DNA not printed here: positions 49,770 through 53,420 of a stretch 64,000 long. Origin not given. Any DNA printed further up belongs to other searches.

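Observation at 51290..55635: Uncharacterised ~130-aa tandem module shared by two adjacent secreted proteins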

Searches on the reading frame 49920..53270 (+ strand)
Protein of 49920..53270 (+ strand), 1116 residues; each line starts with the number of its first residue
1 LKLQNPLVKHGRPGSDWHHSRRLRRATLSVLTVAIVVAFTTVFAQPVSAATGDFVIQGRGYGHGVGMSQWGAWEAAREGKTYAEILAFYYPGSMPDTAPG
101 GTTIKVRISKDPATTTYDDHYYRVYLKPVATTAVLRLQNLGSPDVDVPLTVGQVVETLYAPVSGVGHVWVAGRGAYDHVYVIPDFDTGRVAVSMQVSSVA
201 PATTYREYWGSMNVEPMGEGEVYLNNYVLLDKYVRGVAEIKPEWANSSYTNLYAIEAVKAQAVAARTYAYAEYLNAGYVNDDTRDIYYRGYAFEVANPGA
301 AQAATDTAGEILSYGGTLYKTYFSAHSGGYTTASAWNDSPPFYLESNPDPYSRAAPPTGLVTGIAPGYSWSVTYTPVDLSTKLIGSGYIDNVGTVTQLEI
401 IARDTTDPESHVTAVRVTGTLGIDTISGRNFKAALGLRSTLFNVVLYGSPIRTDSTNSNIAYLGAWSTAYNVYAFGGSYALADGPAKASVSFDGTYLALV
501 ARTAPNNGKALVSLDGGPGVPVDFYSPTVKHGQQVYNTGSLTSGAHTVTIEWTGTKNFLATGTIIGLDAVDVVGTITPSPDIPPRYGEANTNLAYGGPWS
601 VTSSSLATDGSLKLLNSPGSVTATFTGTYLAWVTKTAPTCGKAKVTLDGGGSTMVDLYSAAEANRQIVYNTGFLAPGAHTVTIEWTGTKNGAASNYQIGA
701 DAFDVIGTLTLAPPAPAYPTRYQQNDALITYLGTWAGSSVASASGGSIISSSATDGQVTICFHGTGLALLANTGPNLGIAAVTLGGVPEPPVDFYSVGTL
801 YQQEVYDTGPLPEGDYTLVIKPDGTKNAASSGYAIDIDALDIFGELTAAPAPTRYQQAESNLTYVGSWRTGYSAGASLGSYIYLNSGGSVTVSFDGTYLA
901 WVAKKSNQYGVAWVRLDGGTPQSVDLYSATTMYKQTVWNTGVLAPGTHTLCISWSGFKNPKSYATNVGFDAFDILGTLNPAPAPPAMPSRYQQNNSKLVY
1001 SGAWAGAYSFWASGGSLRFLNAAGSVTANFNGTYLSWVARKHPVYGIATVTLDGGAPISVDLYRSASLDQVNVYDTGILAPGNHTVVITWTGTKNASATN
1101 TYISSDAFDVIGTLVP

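Call 3: search_protein_families(library=pfam, proteins=[window:49920-53267:+], max_evalue=1)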
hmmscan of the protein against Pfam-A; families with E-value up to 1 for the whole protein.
window:49920-53267:+ (1116 aa): 4 families
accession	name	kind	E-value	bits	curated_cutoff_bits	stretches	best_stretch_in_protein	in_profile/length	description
PF17996.7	CE2_N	-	1.1e-15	58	27.9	3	883-975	15-99/108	Carbohydrate esterase 2 N-terminal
PF08486.15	SpoIID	-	5.9e-10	40.1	23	1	221-314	4-97/97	Stage II sporulation protein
PF16640.11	Big_3_5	-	9.9e-06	26.5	35.5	2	617-695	4-79/88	Bacterial Ig-like domain (group 3)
PF06958.17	Pyocin_S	-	0.13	13.2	22.5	0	649-700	37-86/139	S-type Pyocin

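Call 4: search_protein_families(library=ncbifam, proteins=[window:49920-53267:+], max_evalue=1)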
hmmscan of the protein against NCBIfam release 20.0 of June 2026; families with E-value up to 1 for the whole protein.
window:49920-53267:+ (1116 aa): 4 families
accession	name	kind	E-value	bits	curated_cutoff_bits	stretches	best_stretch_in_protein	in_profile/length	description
TIGR02669.1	SpoIID_LytB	domain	2.5e-41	142.4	83.3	2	225-355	3-129/270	SpoIID/LytB domain-containing protein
TIGR02870.1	spore_II_D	equivalog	2.3e-29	102.6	234.75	3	48-93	288-333/338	stage II sporulation protein D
TIGR03769.1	P_ac_wall_RPT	domain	0.00065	20.2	30.9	1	670-692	6-29/41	TIGR03769 domain-containing protein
NF042969.1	AcxyGlmanDactase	equivalog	0.0011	18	500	1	874-986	12-116/323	bifunctional acetylxylan esterase/glucomannan deacetylase AxeC2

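Call 14: find_encoding_contigs(protein=window:49920-53270:+, flank=10000, max_places=4)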
Protein window:49920-53270:+ (1116 aa): no gene with exactly this product is on record in the collection.

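Call 26: find_related_loci(query=window:49920-53267:+, collection=genome_contigs, flank=10000)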
Query window:49920-53267:+ (1116 aa) in genome_contigs; peptide patterns used: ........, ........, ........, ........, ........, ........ (x = any residue, [..] = any of these).
79 stretches matched a pattern; 48 encode a relative of the query (tblastn E <= 1e-3); 45 distinct loci.
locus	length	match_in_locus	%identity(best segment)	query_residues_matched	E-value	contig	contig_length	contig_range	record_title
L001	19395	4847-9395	59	25-1116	0e+0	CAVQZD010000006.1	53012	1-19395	MAG: uncultured Actinomycetes bacterium isolate MFD04716.bin.1.302 genome assembly, contig: contig_59110, whole genome s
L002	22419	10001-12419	44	18-1116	3e-170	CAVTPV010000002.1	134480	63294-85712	MAG: uncultured Actinomycetota bacterium isolate MFD00905.bin.2.193 genome assembly, contig: contig_43420, whole genome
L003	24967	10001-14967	57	1-1116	0e+0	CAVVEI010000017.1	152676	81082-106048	MAG: uncultured Actinomycetes bacterium isolate MFD04716.bin.2.57 genome assembly, contig: contig_70298, whole genome sh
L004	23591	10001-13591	43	5-1116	5e-162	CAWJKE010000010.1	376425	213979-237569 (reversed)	MAG: uncultured Actinomycetota bacterium isolate MFD05942.bin.1.451 genome assembly, contig: contig_43872, whole genome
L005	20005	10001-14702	46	394-1115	3e-151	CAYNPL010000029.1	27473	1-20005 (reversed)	MAG TPA_asm: uncultured Gaiellales bacterium isolate binchicken_co274_173 genome assembly, contig: NODE_4443_length_2747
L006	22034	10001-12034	44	405-1115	3e-149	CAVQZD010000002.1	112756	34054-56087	MAG: uncultured Actinomycetes bacterium isolate MFD04716.bin.1.302 genome assembly, contig: contig_23225, whole genome s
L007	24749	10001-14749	43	408-1115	4e-147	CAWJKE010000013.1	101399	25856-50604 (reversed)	MAG: uncultured Actinomycetota bacterium isolate MFD05942.bin.1.451 genome assembly, contig: contig_47121, whole genome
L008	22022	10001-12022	45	389-1115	2e-160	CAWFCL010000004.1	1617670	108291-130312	MAG: uncultured Actinomycetes bacterium isolate MFD04716.bin.2.190 genome assembly, contig: contig_15962, whole genome s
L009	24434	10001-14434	47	449-1114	1e-128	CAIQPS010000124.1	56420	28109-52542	MAG: uncultured actinobacterium isolate LaPlata_bin-3933 genome assembly, contig: bin-3933:124/169, whole genome shotgun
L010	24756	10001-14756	43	449-1115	3e-120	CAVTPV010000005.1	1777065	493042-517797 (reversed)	MAG: uncultured Actinomycetota bacterium isolate MFD00905.bin.2.193 genome assembly, contig: contig_9521, whole genome s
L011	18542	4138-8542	46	440-1115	9e-119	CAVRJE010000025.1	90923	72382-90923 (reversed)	MAG: uncultured Actinomycetota bacterium isolate MFD05942.bin.2.329 genome assembly, contig: contig_94026, whole genome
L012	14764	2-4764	44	449-1114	1e-115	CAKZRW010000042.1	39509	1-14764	MAG TPA_asm: uncultured actinobacterium isolate SRR5214706_bin.117_CONCOCT_v1.1_MAG genome assembly, contig: ERZ1744544.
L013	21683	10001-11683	43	22-1114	4e-112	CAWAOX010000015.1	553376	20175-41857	MAG: uncultured Actinomycetota bacterium isolate MFD02979.bin.1.129 genome assembly, contig: contig_41666, whole genome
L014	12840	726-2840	39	451-1115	2e-109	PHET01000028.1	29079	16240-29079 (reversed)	MAG: Actinobacteria bacterium HGW-Actinobacteria-7 Ig3397_v2_scaffold_887, whole genome shotgun sequence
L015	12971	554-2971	36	434-1115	2e-107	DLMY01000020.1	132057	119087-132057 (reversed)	MAG TPA_asm: Actinobacteria bacterium UBA7524 UBA7524_contig_53, whole genome shotgun sequence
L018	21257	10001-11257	47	434-1115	1e-92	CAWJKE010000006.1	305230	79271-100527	MAG: uncultured Actinomycetota bacterium isolate MFD05942.bin.1.451 genome assembly, contig: contig_15477, whole genome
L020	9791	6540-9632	37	422-1116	2e-91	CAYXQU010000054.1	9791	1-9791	MAG TPA_asm: uncultured Eubacteriales bacterium isolate binchicken_co269_29 genome assembly, contig: NODE_7072_length_97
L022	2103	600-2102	38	454-1116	4e-90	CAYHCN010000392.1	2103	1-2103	MAG TPA_asm: uncultured Eubacteriales bacterium isolate ERP119294_co4_461 genome assembly, contig: NODE_103657_length_21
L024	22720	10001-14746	34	422-1116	3e-97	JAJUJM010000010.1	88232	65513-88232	MAG: Actinomycetota bacterium isolate bin117 k141_823149_length_88232_cov_13.9072, whole genome shotgun sequence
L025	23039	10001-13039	38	435-1116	4e-86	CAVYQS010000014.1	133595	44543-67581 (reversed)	MAG: uncultured Actinomycetes bacterium isolate MFD04716.bin.1.58 genome assembly, contig: contig_65369, whole genome sh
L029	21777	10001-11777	42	437-1116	1e-109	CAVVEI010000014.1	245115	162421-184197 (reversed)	MAG: uncultured Actinomycetes bacterium isolate MFD04716.bin.2.57 genome assembly, contig: contig_6218, whole genome sho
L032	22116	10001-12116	41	448-1116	4e-113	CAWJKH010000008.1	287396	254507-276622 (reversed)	MAG: uncultured Actinomycetota bacterium isolate MFD05942.bin.2.111 genome assembly, contig: contig_93507, whole genome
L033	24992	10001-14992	30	430-1116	5e-48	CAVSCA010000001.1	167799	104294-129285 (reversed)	MAG: uncultured Actinomycetes bacterium isolate MFD02979.bin.2.142 genome assembly, contig: contig_13201, whole genome s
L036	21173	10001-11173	51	452-1116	2e-30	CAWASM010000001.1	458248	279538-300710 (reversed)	MAG: uncultured Actinomycetes bacterium isolate MFD02416.bin.2.126 genome assembly, contig: contig_17815, whole genome s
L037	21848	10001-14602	36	442-1116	2e-84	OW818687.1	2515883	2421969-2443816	metagenome genome assembly, chromosome: 1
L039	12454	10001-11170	46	449-1114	2e-86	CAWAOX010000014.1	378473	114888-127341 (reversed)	MAG: uncultured Actinomycetota bacterium isolate MFD02979.bin.1.129 genome assembly, contig: contig_39283, whole genome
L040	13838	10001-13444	32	430-1116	2e-37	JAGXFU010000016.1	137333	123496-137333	MAG: Actinomycetes bacterium isolate LH_M22 k141_1392892, whole genome shotgun sequence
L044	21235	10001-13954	36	452-1116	4e-66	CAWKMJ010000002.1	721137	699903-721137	MAG: uncultured Actinomycetes bacterium isolate MFD03804.bin.3.153 genome assembly, contig: contig_15182, whole genome s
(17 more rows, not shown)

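Call 57: search_protein_families(library=pfam, proteins=[L005:9392-10837:+, L005:10902-14702:+, L014:3-2804:+, L006:8237-12658:+, L018:7808-11260:+, L039:2390-6106:+, L039:8636-11179:+, L036:9512-11809:+], max_evalue=0.0001)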
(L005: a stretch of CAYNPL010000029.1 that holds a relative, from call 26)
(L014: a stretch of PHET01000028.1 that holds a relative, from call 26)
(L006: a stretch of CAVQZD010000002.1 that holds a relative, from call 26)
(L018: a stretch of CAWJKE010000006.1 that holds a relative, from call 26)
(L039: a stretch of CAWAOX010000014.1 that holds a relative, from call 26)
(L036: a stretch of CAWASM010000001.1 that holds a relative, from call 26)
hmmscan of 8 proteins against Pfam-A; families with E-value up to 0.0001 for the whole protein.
L005:9392-10837:+ (482 aa): 2 families
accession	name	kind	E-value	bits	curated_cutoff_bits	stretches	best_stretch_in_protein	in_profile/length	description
PF01551.29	Peptidase_M23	-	5.8e-13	49.3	28.7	1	158-193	59-92/96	Peptidase family M23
PF17996.7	CE2_N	-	6.3e-07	29.9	27.9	0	383-441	12-68/108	Carbohydrate esterase 2 N-terminal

L005:10902-14702:+ (1267 aa): 4 families
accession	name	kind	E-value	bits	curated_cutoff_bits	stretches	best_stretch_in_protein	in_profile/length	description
PF17996.7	CE2_N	-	9e-28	96.9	27.9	0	897-967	14-80/108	Carbohydrate esterase 2 N-terminal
PF00877.26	NLPC_P60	-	2e-24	86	23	1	477-571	1-95/105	NlpC/P60 family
PF04122.17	CW_binding_2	-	1.8e-13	51.3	24.9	2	172-228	2-46/73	Cell wall binding domain 2 (CWB2)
PF01833.30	TIG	-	3.3e-05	24.2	20.9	0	370-441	1-72/84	IPT/TIG domain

L014:3-2804:+ (934 aa): 3 families
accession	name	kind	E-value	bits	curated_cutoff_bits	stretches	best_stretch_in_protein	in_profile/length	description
PF17996.7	CE2_N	-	2.5e-12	47.3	27.9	0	294-366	12-80/108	Carbohydrate esterase 2 N-terminal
PF13290.12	CHB_HEX_C_1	-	1.2e-06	28.8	22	1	34-93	9-66/67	Chitobiase/beta-hexosaminidase C-terminal domain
PF13287.12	Fn3_assoc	-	3e-06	27.7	23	1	49-96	10-58/59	Fn3 associated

L006:8237-12658:+ (1474 aa): 5 families
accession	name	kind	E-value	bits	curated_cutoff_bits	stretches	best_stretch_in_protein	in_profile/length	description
PF01520.23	Amidase_3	-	3.9e-34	118.6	27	1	1269-1467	1-172/174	N-acetylmuramoyl-L-alanine amidase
PF00877.26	NLPC_P60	-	1.1e-24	86.9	23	1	484-579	1-97/105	NlpC/P60 family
PF17996.7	CE2_N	-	2e-16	60.4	27.9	0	1160-1229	15-80/108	Carbohydrate esterase 2 N-terminal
PF01833.30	TIG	-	2.3e-10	40.7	20.9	1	378-454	2-79/84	IPT/TIG domain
PF04122.17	CW_binding_2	-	9.8e-10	39.3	24.9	1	176-234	1-47/73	Cell wall binding domain 2 (CWB2)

L018:7808-11260:+ (1151 aa): 3 families
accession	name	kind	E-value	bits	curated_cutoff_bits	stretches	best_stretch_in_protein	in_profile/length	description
PF01833.30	TIG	-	4.3e-25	88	20.9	2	573-655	1-84/84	IPT/TIG domain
PF17996.7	CE2_N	-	3.4e-12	46.8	27.9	0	920-989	15-80/108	Carbohydrate esterase 2 N-terminal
PF07731.20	Cu-oxidase_2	-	4.8e-08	33.3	20.4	0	320-387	37-107/137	Multicopper oxidase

L039:2390-6106:+ (1239 aa): 6 families
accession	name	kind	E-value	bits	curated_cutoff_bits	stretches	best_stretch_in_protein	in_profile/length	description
PF01833.30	TIG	-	6e-28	97.1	20.9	2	893-969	1-77/84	IPT/TIG domain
PF13620.12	CarboxypepD_reg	-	1e-23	83.9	32.3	3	473-536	2-64/82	Carboxypeptidase regulatory-like domain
PF17996.7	CE2_N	-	8.3e-12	45.6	27.9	0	168-235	17-80/108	Carbohydrate esterase 2 N-terminal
PF17210.9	SdrD_B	-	6.3e-09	36.5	29.7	0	479-531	18-70/112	SdrD B-like domain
PF13715.12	CarbopepD_reg_2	-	2.8e-06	27.7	32.2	0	404-424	29-49/88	CarboxypepD_reg-like domain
PF17802.7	SpaA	-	4.9e-05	23.8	23.1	0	388-426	16-59/91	Prealbumin-like fold domain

L039:8636-11179:+ (848 aa): 2 families
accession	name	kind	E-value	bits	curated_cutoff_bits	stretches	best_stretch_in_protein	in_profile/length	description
PF01833.30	TIG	-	4.9e-13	49.3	20.9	1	370-447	1-78/84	IPT/TIG domain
PF17996.7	CE2_N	-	2.6e-09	37.6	27.9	0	754-822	17-81/108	Carbohydrate esterase 2 N-terminal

L036:9512-11809:+ (766 aa): 4 families
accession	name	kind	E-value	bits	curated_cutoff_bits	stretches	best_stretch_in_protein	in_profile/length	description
PF01520.23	Amidase_3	-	8.6e-40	137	27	1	561-760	1-173/174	N-acetylmuramoyl-L-alanine amidase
PF00877.26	NLPC_P60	-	3.5e-26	91.7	23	1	136-228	1-94/105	NlpC/P60 family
PF17996.7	CE2_N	-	4.1e-11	43.3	27.9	0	458-526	16-80/108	Carbohydrate esterase 2 N-terminal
PF01833.30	TIG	-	1.4e-05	25.4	20.9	1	29-103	1-76/84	IPT/TIG domain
